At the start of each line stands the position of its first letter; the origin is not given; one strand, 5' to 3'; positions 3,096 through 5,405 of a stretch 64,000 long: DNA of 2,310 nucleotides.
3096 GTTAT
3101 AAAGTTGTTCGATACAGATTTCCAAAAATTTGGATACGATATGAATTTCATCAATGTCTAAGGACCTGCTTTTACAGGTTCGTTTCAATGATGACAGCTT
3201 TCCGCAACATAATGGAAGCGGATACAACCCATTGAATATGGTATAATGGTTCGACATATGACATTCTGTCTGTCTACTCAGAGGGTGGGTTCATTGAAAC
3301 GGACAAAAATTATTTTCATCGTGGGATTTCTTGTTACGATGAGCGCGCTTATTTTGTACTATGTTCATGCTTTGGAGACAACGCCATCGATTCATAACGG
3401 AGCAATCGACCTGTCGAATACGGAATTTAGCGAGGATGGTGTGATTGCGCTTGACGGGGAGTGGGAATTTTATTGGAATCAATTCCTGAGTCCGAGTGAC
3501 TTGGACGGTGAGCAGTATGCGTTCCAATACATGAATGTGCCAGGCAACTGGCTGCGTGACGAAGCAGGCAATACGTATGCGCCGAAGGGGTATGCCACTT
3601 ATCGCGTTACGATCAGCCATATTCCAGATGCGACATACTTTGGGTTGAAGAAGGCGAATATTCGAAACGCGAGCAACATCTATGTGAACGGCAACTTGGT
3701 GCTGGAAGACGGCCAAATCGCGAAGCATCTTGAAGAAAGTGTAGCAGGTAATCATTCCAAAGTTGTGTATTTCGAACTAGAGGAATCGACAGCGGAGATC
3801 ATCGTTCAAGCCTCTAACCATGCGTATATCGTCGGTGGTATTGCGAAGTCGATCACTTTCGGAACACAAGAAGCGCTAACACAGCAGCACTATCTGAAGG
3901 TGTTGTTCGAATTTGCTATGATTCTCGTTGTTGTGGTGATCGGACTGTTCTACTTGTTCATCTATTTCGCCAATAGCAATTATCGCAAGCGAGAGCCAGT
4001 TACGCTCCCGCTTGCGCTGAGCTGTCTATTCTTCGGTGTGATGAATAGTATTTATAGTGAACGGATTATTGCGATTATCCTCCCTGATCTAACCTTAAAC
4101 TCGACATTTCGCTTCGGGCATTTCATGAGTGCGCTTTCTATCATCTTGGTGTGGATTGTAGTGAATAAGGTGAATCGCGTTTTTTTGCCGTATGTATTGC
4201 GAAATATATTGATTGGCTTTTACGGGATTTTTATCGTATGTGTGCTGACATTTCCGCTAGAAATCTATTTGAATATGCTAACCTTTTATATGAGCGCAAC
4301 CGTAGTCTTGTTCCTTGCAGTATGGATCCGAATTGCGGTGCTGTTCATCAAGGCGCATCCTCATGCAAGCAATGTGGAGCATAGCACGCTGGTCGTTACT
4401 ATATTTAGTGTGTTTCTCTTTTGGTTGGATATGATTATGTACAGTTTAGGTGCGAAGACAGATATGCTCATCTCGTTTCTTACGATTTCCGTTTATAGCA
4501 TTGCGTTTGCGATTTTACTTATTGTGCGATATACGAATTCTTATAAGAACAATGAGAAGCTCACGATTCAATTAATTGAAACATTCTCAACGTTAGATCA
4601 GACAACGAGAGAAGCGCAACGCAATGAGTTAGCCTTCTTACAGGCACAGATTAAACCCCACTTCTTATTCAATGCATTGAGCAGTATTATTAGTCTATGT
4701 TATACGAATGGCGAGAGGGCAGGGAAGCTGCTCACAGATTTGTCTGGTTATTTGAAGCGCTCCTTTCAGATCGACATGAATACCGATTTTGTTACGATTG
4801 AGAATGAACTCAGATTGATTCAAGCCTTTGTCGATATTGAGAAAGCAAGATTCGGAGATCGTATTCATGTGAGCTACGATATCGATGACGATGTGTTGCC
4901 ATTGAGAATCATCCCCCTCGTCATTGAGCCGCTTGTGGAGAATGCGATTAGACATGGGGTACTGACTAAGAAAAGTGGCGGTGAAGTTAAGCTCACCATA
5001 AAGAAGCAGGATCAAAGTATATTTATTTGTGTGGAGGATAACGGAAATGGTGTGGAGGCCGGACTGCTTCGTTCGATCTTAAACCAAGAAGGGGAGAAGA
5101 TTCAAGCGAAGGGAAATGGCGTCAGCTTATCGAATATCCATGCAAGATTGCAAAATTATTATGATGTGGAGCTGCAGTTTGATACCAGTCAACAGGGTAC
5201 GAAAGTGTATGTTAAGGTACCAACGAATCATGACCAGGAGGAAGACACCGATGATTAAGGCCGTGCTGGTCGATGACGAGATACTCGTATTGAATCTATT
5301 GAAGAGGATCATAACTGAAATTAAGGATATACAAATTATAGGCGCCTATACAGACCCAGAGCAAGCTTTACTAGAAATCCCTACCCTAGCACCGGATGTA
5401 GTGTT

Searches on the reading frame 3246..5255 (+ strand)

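Call 98: search_protein_families(library=pfam, proteins=[window:3246-5255:+], max_evalue=0.00001)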
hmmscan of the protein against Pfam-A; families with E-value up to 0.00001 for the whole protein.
window:3246-5255:+ (670 aa): 2 families
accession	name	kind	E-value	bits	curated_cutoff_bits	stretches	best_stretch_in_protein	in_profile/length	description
PF06580.19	His_kinase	-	7.9e-22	77.7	25.2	1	461-540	2-81/81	Histidine kinase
PF02518.31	HATPase_c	-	2e-11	44.7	26.4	1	559-660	9-109/111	Histidine kinase-, DNA gyrase B-, and HSP90-like ATPase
